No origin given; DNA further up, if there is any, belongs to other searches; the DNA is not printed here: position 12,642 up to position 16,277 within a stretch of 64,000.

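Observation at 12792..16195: Near-perfect sigma-28 (FliA/SigD) promoter driving a 1111-aa EF-hand plus LysM protein of unknown function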

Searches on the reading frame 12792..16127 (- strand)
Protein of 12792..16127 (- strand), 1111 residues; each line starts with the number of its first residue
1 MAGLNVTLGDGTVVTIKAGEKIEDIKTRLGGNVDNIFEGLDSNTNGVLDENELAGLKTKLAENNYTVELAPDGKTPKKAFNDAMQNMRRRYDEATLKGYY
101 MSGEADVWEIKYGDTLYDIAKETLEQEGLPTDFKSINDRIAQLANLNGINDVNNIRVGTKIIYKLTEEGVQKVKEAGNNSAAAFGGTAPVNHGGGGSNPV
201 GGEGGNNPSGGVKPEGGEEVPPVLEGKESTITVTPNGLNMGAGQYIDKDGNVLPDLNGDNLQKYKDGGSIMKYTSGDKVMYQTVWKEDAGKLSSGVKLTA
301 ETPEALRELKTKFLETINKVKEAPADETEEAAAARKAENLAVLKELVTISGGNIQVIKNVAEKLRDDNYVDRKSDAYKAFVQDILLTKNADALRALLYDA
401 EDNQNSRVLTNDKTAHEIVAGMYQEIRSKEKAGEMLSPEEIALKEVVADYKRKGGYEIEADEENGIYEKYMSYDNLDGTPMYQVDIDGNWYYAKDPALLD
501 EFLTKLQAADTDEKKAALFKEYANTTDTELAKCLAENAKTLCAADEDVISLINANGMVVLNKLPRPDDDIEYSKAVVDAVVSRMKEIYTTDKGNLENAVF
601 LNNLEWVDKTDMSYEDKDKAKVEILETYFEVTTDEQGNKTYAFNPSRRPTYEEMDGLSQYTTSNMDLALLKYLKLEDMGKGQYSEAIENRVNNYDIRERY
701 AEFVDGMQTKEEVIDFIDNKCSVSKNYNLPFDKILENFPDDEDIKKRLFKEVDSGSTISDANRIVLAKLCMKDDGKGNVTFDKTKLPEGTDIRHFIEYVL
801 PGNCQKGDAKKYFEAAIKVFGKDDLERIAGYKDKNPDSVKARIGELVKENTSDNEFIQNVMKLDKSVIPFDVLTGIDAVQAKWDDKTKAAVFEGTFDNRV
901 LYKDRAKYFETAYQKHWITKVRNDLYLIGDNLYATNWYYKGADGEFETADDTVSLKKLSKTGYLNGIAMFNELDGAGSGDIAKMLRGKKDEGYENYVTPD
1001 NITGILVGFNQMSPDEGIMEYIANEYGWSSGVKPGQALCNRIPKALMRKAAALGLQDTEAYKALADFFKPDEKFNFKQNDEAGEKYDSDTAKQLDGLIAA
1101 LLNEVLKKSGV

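Call 5: search_protein_families(library=pfam, proteins=[window:12792-16127:-], max_evalue=1)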
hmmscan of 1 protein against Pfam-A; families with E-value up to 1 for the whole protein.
window:12792-16127:- (1111 aa): 4 families
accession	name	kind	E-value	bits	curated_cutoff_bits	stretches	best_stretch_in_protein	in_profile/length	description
PF01476.26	LysM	-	2.3e-06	27.9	20.9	1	110-162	3-41/43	LysM domain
PF14684.11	Tricorn_C1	-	0.0087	16.4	24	1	683-717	20-54/59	Tricorn protease C1 domain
PF23657.1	DUF7151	-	0.062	13.7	27.2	1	38-54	24-40/46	Domain of unknown function (DUF7151)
PF00036.39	EF-hand_1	-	0.16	12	25.4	1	33-55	2-24/29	EF hand domain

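Call 7: find_homologous_proteins(query=window:12792-16127:-)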
Query window:12792-16127:- (1111 aa): 157 proteins with E <= 0.001 among 8000 candidates; the best 120 are listed.
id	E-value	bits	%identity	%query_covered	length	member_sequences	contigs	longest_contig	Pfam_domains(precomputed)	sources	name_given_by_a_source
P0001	0.0e+0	2486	100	100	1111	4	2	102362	PF01476.27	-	-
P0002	0.0e+0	2367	95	100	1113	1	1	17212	PF01476.27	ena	-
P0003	0.0e+0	2288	93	100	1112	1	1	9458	PF01476.27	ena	-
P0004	0.0e+0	2276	92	100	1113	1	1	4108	PF01476.27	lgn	-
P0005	0.0e+0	2162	88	100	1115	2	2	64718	PF01476.27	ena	-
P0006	0.0e+0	2143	88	100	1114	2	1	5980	PF01476.27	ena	-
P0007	0.0e+0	2112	86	100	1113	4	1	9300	PF01476.27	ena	-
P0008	0.0e+0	2093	85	100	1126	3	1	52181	PF01476.27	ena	-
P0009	0.0e+0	2089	86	100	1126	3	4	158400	PF01476.27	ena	-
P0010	0.0e+0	2071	85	100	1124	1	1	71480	PF01476.27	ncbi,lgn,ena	-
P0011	0.0e+0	2039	84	100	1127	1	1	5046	PF01476.27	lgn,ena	-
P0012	0.0e+0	2009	82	100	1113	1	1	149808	PF01476.27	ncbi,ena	-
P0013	0.0e+0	1866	77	100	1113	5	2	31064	PF01476.27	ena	-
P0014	0.0e+0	1782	76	100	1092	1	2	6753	PF01476.27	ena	-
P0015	0.0e+0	1767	74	100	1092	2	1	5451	PF01476.27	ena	-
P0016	0.0e+0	1697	71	100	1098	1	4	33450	PF01476.27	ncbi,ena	-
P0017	0.0e+0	1685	71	100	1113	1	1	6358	PF01476.27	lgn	-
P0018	0.0e+0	1684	71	100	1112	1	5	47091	PF01476.27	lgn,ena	-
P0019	0.0e+0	1681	71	100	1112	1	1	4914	PF01476.27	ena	-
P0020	0.0e+0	1393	60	100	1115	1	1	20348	PF01476.27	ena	-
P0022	0.0e+0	1300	60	100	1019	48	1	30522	PF01476.27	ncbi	-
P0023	0.0e+0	1296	58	100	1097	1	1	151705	PF01476.27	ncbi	-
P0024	0.0e+0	1264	57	100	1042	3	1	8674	PF01476.27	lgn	-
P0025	0.0e+0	1244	55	100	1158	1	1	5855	PF01476.27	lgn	-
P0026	0.0e+0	1241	56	100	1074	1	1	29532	PF01476.27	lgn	-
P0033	0.0e+0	1042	49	100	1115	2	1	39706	PF01476.27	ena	-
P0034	0.0e+0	1038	49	99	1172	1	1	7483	PF01476.27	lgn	-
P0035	0.0e+0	1038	49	99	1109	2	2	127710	PF01476.27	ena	-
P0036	2.7e-298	1011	49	100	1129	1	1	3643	PF01476.27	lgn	-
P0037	3.0e-298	1011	49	100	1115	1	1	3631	PF01476.27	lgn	-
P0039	2.9e-297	1007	50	99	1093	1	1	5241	PF01476.27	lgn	-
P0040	2.4e-295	1001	49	99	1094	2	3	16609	PF01476.27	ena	-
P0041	4.4e-295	1000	49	100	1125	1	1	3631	PF01476.27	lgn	-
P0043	6.0e-292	990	48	99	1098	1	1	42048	PF01476.27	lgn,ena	-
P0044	9.8e-292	989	48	100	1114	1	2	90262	PF01476.27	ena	-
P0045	1.4e-291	988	49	100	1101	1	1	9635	PF01476.27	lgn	-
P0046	2.2e-290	984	49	99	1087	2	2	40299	PF01476.27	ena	-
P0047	3.3e-290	984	49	100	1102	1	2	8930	PF01476.27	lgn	-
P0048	3.2e-289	981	49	99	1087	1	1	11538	PF01476.27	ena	-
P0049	6.3e-288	976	48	100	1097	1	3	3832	PF01476.27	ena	-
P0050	4.2e-287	974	48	99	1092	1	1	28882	PF01476.27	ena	-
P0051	7.5e-287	973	48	99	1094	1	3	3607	PF01476.27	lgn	-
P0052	6.4e-286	970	48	100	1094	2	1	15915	PF01476.27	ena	-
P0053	1.2e-285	969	48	99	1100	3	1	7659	PF01476.27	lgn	-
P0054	1.2e-284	965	48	100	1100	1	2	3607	PF01476.27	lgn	-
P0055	5.6e-284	963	47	100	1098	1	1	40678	PF01476.27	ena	-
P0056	1.1e-283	962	48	98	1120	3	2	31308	PF01476.27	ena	-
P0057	8.6e-282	956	47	99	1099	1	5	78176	PF01476.27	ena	-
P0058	2.0e-281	955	47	100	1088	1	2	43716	PF01476.27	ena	-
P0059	2.1e-281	955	47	100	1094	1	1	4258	PF01476.27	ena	-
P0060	2.2e-281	955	47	98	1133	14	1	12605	PF01476.27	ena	-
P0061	1.2e-280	952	48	98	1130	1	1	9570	PF01476.27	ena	-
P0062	6.7e-280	950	47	100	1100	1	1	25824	PF01476.27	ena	-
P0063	6.8e-280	950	47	100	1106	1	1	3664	PF01476.27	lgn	-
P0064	1.1e-279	949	49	99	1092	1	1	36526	PF01476.27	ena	-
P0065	3.5e-279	947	48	98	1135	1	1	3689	PF01476.27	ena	-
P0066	1.5e-278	945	47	98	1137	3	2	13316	PF01476.27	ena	-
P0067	2.9e-277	941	47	99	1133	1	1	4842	PF01476.27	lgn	-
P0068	4.3e-277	940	48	99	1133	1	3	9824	PF01476.27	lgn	-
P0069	6.4e-277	940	48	100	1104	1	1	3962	PF01476.27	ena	-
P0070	2.7e-276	938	47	99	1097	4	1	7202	PF01476.27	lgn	-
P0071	1.1e-275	936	47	100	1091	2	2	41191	PF01476.27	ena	-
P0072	1.2e-275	936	47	99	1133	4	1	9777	PF01476.27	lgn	-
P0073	2.2e-275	935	48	98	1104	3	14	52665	PF01476.27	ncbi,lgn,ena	-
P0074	3.3e-274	931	48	99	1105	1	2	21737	PF01476.27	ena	-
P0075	2.6e-273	928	46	100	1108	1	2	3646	PF01476.27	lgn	-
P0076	1.1e-271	923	62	60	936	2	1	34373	PF01476.27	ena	-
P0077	1.8e-271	922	47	98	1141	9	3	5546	PF01476.27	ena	-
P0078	1.1e-270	919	46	100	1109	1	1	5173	PF01476.27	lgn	-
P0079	2.0e-266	905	46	100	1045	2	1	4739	PF01476.27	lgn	-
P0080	8.3e-264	896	49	86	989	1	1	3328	PF01476.27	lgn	-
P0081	1.4e-263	896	45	100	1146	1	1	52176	PF01476.27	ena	-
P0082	1.4e-262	892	46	100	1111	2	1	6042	-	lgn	-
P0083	2.3e-262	892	46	100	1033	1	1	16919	PF01476.27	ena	-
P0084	1.7e-260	886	45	99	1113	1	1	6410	PF01476.27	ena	-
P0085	2.3e-256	872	46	100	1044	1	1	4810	PF01476.27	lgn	-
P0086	2.2e-255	869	48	86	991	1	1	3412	PF01476.27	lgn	-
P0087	2.8e-255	868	53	77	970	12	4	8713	PF01476.27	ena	-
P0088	1.1e-254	866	45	100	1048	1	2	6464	PF01476.27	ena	-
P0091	1.1e-253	863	45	100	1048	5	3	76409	PF01476.27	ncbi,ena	-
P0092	1.6e-251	856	49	82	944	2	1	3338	PF01476.27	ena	-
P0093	3.4e-250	851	45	100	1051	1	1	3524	PF01476.27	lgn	-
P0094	2.0e-249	849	45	100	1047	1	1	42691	PF01476.27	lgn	-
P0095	7.8e-244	830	53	74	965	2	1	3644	PF01476.27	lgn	-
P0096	4.8e-242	824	52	74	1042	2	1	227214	PF01476.27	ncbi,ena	-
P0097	1.9e-240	819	43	100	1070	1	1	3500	PF01476.27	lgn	-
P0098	1.1e-239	817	52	75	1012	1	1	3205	PF01476.27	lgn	-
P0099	1.9e-239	816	48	83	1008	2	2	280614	PF01476.27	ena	-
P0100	2.7e-239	815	52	74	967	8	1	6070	PF01476.27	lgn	-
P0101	1.9e-238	813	48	83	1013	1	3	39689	PF01476.27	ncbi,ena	-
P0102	1.9e-238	813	48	83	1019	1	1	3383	PF01476.27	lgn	-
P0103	2.6e-238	812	45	80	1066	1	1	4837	PF01476.27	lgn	-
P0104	1.5e-237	810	42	100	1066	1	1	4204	PF01476.27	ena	-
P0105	2.1e-237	809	51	74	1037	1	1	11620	PF01476.27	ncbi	-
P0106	1.8e-236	806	41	100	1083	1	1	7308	PF01476.27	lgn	-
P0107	3.3e-236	805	41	100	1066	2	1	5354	PF01476.27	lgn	-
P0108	1.0e-234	800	48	82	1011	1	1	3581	PF01476.27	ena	-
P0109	2.0e-234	799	41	100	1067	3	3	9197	PF01476.27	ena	-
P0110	9.8e-234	797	41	100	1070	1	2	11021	PF01476.27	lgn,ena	-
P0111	2.2e-233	796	41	100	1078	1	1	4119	PF01476.27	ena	-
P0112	5.2e-233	795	41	100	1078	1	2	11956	PF01476.27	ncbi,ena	-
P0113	1.9e-231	789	47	83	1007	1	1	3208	PF01476.27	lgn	-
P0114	1.2e-230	787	41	100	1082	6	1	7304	PF01476.27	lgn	-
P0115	1.9e-230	786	50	75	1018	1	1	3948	PF01476.27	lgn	-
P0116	2.4e-230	786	42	100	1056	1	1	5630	PF01476.27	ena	-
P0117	3.3e-230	785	50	75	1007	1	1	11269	PF01476.27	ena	-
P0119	4.9e-228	778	44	80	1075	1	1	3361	PF01476.27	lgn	-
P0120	6.7e-228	778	44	80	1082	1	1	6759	PF01476.27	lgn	-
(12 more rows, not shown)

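Call 11: find_encoding_contigs(protein=P0001, flank=10000, max_places=4)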
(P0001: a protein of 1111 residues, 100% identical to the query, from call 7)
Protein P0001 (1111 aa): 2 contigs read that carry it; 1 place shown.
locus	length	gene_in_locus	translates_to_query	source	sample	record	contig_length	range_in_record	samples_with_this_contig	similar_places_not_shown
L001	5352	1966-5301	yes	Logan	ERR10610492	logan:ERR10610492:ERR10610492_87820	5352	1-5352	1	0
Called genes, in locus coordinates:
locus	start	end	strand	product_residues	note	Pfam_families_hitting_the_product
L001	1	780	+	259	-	?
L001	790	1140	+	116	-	-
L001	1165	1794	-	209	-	-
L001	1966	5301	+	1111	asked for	PF01476:LysM (weak)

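Call 13: find_related_loci(query=A1, collection=genome_contigs, flank=6000)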
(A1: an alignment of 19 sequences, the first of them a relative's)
Query A1 (1111 aa) in genome_contigs; peptide patterns used: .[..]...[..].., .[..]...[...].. (x = any residue, [..] = any of these).
397 stretches matched a pattern; 25 encode a relative of the query (tblastn E <= 1e-3); 25 distinct loci.
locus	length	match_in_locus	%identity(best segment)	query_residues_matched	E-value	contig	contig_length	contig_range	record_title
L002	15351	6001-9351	77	1-1111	0e+0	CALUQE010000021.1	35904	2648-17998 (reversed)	MAG: Candidatus Gastranaerophilales bacterium isolate BRZ_BK__bin43 genome assembly, contig: BRZ_BK__NODE_1774_length_35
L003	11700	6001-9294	71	1-1111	0e+0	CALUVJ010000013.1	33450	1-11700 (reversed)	MAG: Candidatus Gastranaerophilales bacterium isolate BRZ_CA__bin69 genome assembly, contig: BRZ_CA__NODE_1493_length_33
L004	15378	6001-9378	86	1-1111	0e+0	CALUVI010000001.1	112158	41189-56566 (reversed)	MAG: Candidatus Gastranaerophilales bacterium isolate BRZ_KI__bin4 genome assembly, contig: BRZ_KI__NODE_216_length_1121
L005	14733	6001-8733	65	202-1108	0e+0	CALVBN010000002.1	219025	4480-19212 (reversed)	MAG: Candidatus Gastranaerophilales bacterium isolate BRZ_AG__bin104 genome assembly, contig: BRZ_AG__NODE_62_length_219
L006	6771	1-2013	79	439-1111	0e+0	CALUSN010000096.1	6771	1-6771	MAG: Candidatus Gastranaerophilales bacterium isolate BRZ_KP__bin30 genome assembly, contig: BRZ_KP__NODE_17008_length_6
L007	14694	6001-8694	60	215-1108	0e+0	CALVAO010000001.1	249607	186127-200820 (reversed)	MAG: Candidatus Gastranaerophilales bacterium isolate BRZ_AT__bin28 genome assembly, contig: BRZ_AT__NODE_35_length_2496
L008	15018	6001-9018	52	68-1111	0e+0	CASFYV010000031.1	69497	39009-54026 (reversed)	uncultured bacterium isolate SI.T5.metabat-bins.52 genome assembly, contig: SI.T5.metabat-bins.52.fa_k141_400869, whole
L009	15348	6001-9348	47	10-1101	0e+0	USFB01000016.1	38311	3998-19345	uncultured bacterium isolate UMGS1664 genome assembly, contig: NODE_281_length_38311_cov_4.617498, whole genome shotgun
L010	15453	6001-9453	44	1-1109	0e+0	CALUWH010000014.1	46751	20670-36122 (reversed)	MAG: Candidatus Gastranaerophilales bacterium isolate BRZ_CB__bin57 genome assembly, contig: BRZ_CB__NODE_1059_length_46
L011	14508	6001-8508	53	1-861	0e+0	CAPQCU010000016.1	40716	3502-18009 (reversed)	MAG TPA_asm: uncultured bacterium isolate MGBC118856 genome assembly, contig: MGBC118856.16, whole genome shotgun sequen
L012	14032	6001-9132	45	1-1108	0e+0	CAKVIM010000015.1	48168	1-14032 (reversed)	MAG: uncultured Candidatus Melainabacteria bacterium isolate REFINED_METABAT215_TOP10_CONTIGS_1500_ASSEMBLY_K77_MERGED__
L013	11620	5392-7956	51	1-824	0e+0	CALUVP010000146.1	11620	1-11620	MAG: Candidatus Gastranaerophilales bacterium isolate E22__bin217 genome assembly, contig: E22__k127_1290837, whole geno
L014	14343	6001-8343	52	1-822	0e+0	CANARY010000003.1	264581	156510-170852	MAG TPA_asm: uncultured Candidatus Melainabacteria bacterium isolate SRR14836528_bin.19_metawrap_v1.3_MAG genome assembl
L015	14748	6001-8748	48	3-920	0e+0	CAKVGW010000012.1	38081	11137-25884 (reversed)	MAG: uncultured Candidatus Melainabacteria bacterium isolate REFINED_METABAT215_TOP10_CONTIGS_1500_ASSEMBLY_K77_MERGED__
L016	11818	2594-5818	41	3-1109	0e+0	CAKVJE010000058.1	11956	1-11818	MAG: uncultured Candidatus Melainabacteria bacterium isolate REFINED_METABAT215_TOP10_CONTIGS_1500_ASSEMBLY_K77_MERGED__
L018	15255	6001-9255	43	2-1109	0e+0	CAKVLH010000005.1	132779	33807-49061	MAG: uncultured Candidatus Melainabacteria bacterium isolate REFINED_METABAT215_TOP10_CONTIGS_1500_ASSEMBLY_K77_MERGED__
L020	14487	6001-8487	47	3-828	0e+0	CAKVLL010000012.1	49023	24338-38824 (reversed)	MAG: uncultured Candidatus Melainabacteria bacterium isolate REFINED_METABAT215_TOP10_CONTIGS_1500_ASSEMBLY_K77_MERGED__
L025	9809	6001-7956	40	1-823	8e-56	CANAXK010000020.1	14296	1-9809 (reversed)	MAG TPA_asm: uncultured bacterium isolate SRR14836532_bin.10_metawrap_v1.3_MAG genome assembly, contig: NODE.1684_length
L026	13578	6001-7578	33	1-823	2e-37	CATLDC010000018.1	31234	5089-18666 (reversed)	MAG TPA_asm: uncultured Candidatus Melainabacteria bacterium isolate MGG12104_1680015460 genome assembly, contig: ERR319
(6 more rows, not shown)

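Call 19: search_protein_families(library=pfam, proteins=[L011:5399-5809:-], max_evalue=10)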
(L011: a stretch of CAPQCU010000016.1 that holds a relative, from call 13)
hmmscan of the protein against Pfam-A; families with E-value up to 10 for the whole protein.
L011:5399-5809:- (136 aa): 1 family
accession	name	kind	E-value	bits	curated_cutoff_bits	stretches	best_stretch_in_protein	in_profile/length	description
PF03493.23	BK_channel_a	-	0.16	12.8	26.8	1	84-117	41-74/90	Calcium-activated BK potassium channel alpha subunit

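Call 25: find_encoding_contigs(protein=P0009, flank=10000, max_places=2)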
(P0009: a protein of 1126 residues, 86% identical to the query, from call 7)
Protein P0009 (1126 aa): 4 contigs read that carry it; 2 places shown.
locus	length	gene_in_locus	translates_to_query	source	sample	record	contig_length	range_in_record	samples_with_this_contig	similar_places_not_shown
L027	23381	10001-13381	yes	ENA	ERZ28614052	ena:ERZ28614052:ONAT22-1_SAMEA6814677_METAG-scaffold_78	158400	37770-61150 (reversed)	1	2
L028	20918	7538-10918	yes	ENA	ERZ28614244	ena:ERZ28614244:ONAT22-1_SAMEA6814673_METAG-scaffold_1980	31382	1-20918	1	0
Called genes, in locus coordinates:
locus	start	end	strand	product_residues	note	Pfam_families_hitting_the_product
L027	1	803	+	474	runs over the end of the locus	-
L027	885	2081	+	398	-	PF00162:PGK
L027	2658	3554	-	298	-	PF00892:EamA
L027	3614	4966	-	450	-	PF04230:PS_pyruv_trans, PF08484:Methyltransf_14 (faint), PF22674:C2185-like_N (weak)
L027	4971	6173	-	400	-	PF01501:Glyco_transf_8, PF22674:C2185-like_N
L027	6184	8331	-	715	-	PF00535:Glycos_transf_2, PF10111:Glyco_tranf_2_2, PF13641:Glyco_tranf_2_3, PF22674:C2185-like_N, PF01596:Methyltransf_3 (faint), PF13578:Methyltransf_24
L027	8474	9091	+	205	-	PF02579:Nitro_FeMo-Co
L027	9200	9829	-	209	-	-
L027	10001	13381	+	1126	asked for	PF01476:LysM (weak)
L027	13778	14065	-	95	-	PF01541:GIY-YIG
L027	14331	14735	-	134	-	PF13279:4HBT_2, PF03061:4HBT (weak)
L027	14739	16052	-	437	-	PF00501:AMP-binding (weak), PF22818:ApeI-like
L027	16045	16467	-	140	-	-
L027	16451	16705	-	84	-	PF00550:PP-binding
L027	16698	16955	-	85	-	PF00550:PP-binding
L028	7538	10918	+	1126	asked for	PF01476:LysM (weak)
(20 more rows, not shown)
